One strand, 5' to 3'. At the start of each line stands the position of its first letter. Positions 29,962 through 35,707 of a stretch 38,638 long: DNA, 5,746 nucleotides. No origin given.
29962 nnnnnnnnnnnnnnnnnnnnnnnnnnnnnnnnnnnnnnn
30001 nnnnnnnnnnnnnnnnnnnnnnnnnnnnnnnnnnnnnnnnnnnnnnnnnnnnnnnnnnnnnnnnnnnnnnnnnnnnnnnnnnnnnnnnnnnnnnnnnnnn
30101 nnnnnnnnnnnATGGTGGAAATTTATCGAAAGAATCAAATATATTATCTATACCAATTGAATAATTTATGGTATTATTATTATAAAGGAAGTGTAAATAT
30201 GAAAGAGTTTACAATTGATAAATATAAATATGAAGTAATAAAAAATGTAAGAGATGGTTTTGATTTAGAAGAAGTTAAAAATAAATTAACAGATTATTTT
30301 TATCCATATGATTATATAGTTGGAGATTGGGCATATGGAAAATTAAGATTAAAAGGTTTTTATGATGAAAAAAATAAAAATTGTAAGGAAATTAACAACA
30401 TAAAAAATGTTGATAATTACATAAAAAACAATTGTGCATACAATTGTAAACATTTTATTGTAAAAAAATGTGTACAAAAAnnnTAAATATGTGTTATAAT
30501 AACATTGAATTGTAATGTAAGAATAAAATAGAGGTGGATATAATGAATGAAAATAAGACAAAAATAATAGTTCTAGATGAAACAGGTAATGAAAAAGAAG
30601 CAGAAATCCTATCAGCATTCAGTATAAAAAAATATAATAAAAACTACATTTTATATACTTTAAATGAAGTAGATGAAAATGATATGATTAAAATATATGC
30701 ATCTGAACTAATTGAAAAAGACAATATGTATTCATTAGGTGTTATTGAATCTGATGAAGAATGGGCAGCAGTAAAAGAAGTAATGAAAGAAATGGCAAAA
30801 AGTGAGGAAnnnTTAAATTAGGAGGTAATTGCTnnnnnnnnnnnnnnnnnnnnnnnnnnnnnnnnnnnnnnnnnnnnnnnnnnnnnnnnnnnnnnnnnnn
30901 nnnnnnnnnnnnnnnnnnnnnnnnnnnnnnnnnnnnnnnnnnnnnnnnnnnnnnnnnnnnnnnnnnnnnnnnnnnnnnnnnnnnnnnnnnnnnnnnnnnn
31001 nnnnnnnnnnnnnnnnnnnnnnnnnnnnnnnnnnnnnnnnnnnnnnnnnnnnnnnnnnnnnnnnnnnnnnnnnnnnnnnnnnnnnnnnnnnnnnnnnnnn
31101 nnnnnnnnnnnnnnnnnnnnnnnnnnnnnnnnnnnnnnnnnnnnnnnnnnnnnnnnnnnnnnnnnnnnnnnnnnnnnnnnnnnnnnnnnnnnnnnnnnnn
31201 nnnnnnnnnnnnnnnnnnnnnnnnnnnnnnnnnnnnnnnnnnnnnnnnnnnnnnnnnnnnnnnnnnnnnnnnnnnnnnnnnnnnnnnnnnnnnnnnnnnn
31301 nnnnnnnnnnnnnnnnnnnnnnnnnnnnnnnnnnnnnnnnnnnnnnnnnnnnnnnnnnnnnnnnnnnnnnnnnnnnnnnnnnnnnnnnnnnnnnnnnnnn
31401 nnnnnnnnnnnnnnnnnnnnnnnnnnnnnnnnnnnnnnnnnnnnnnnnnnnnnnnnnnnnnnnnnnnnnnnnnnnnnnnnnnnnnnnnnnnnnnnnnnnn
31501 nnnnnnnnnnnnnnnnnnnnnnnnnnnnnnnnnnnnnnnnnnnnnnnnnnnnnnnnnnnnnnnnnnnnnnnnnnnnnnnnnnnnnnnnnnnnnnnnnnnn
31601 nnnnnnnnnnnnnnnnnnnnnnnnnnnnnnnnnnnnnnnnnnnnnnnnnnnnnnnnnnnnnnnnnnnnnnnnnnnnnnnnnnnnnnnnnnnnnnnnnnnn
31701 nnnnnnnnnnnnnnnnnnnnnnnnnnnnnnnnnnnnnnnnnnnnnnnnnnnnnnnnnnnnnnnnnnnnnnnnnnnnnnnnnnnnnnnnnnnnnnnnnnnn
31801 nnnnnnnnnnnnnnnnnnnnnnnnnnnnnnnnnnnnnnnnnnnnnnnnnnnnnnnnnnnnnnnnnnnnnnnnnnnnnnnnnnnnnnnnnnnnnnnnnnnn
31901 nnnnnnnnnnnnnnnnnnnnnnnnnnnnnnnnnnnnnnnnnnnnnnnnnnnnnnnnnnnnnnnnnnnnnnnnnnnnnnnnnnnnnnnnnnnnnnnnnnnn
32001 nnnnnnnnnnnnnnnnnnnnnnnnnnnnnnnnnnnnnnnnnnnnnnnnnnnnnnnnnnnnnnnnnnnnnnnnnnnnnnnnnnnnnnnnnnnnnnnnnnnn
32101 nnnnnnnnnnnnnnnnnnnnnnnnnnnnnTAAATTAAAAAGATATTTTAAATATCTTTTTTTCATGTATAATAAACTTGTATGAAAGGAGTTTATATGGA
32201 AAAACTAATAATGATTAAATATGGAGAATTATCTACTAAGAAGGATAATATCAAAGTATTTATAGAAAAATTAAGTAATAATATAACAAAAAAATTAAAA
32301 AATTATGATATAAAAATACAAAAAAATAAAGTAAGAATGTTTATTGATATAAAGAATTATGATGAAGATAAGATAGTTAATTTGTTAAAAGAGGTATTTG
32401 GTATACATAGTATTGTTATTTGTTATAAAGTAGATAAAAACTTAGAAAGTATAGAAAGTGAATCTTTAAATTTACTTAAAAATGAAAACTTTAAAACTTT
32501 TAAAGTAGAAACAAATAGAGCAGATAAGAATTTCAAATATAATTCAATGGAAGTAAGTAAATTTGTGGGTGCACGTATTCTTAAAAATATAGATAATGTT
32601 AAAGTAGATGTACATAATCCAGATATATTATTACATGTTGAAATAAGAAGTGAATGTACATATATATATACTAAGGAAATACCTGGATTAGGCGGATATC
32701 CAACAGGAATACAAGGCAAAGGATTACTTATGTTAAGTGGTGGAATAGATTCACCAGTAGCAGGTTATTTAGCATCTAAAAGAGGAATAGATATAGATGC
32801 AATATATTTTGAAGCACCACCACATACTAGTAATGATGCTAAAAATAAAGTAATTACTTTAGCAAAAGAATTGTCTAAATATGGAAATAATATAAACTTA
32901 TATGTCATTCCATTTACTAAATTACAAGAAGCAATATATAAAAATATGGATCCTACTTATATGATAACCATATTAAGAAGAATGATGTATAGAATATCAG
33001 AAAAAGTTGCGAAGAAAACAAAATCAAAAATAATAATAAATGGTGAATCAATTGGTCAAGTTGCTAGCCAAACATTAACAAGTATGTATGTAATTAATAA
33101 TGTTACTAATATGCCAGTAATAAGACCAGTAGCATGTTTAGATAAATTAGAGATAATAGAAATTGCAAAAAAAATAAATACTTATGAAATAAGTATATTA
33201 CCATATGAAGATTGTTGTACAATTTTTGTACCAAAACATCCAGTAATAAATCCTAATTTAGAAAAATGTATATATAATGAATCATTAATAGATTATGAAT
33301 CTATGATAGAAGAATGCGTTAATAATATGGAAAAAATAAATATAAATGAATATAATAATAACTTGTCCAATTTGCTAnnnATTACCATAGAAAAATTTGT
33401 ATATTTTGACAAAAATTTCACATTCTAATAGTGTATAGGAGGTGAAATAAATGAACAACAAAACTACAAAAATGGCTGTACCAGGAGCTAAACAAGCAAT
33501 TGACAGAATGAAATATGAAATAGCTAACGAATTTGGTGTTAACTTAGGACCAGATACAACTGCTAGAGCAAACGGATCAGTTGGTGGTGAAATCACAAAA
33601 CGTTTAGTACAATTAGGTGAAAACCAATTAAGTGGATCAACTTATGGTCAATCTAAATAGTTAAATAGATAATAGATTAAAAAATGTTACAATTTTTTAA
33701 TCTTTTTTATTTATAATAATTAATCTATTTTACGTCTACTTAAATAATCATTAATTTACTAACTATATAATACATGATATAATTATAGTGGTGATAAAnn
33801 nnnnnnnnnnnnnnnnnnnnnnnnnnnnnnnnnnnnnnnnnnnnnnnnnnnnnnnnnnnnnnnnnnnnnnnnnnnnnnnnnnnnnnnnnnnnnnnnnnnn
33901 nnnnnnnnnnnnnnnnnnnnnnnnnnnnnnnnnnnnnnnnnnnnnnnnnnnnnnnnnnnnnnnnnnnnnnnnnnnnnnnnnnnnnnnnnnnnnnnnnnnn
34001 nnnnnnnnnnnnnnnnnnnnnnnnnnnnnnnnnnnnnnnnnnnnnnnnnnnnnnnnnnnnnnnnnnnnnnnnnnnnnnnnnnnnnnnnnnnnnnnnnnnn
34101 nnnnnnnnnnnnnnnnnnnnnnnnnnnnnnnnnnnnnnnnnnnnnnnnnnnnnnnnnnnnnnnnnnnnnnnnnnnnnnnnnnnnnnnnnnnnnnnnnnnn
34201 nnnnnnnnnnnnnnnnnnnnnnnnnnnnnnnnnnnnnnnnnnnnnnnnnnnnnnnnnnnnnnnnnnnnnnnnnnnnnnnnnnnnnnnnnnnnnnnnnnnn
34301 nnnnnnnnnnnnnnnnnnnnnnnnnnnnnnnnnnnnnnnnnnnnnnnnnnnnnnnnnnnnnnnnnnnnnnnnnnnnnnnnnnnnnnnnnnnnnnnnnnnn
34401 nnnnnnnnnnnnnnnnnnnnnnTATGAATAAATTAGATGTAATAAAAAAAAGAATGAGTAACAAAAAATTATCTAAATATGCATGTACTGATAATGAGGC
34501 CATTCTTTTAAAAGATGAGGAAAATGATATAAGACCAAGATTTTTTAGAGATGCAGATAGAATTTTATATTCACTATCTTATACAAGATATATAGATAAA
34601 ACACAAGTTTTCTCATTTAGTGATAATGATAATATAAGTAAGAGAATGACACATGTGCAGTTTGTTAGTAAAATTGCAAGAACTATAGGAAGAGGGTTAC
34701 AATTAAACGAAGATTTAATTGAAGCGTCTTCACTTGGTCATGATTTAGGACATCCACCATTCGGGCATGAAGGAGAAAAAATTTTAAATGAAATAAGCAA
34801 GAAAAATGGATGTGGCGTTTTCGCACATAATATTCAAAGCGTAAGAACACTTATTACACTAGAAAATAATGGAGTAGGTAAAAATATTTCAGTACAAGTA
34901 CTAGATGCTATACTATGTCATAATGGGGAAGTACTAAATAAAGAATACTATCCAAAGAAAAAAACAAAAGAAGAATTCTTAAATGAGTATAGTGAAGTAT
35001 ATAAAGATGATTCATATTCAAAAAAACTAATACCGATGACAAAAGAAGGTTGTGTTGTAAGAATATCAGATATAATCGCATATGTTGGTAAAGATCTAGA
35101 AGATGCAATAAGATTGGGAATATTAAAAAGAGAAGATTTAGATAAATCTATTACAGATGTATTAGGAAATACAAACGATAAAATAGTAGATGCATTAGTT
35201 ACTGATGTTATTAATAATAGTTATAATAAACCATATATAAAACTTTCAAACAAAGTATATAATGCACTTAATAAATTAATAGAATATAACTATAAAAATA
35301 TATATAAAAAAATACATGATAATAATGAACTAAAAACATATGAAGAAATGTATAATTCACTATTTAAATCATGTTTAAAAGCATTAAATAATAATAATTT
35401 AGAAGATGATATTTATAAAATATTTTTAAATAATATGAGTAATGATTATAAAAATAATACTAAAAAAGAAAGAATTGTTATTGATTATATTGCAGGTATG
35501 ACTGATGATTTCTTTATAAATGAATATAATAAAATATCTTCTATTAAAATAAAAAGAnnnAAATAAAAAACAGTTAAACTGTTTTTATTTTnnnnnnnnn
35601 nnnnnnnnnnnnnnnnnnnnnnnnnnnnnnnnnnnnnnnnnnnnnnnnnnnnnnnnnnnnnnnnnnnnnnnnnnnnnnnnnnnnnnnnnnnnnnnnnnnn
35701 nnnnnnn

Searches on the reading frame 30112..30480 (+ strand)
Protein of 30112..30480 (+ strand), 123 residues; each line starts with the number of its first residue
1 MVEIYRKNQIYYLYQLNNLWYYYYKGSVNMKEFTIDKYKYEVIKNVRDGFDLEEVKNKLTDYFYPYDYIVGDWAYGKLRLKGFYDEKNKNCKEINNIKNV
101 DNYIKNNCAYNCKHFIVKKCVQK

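Call 30: search_protein_families(library=pfam, proteins=[window:30112-30480:+], max_evalue=0.00001)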
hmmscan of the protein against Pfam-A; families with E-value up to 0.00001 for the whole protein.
window:30112-30480:+ (123 aa): 1 family
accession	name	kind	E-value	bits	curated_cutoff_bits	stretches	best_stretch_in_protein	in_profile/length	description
PF06265.16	YutD-like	-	2e-27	95.5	25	1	35-118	2-85/85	Putative antitoxin YutD-like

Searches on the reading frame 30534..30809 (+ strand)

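Call 31: search_protein_families(library=pfam, proteins=[window:30534-30809:+], max_evalue=0.00001)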
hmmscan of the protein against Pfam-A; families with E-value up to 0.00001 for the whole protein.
window:30534-30809:+ (92 aa): 1 family
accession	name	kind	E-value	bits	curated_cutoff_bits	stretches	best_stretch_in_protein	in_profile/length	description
PF06949.16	DUF1292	-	3e-10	41.3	24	1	16-87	1-73/75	Protein of unknown function (DUF1292)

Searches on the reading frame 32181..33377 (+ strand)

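Call 31: search_protein_families(library=pfam, proteins=[window:32181-33377:+], max_evalue=0.00001)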
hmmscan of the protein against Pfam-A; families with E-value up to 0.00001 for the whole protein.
window:32181-33377:+ (399 aa): 3 families
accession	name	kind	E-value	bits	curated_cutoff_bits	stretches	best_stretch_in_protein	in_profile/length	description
PF02568.20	ThiI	-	1.3e-64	217.9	20.5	1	176-366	1-191/197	Thiamine biosynthesis protein (ThiI)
PF22025.1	ThiI_fer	-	2.1e-18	67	25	1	10-78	2-71/72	ThiI ferredoxin-like domain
PF02926.22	THUMP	-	1.1e-17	64.6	20.6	1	86-164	2-83/84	THUMP domain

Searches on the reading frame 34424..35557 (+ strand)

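Call 31: search_protein_families(library=pfam, proteins=[window:34424-35557:+], max_evalue=0.00001)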
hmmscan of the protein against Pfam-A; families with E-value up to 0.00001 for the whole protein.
window:34424-35557:+ (378 aa): 2 families
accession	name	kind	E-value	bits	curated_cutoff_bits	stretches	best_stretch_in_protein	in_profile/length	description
PF13286.11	HD_assoc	-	4.6e-10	40.3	22.2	1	272-369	1-90/91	Phosphohydrolase-associated domain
PF01966.28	HD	-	6.3e-10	39.8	22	1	75-218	2-113/116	HD domain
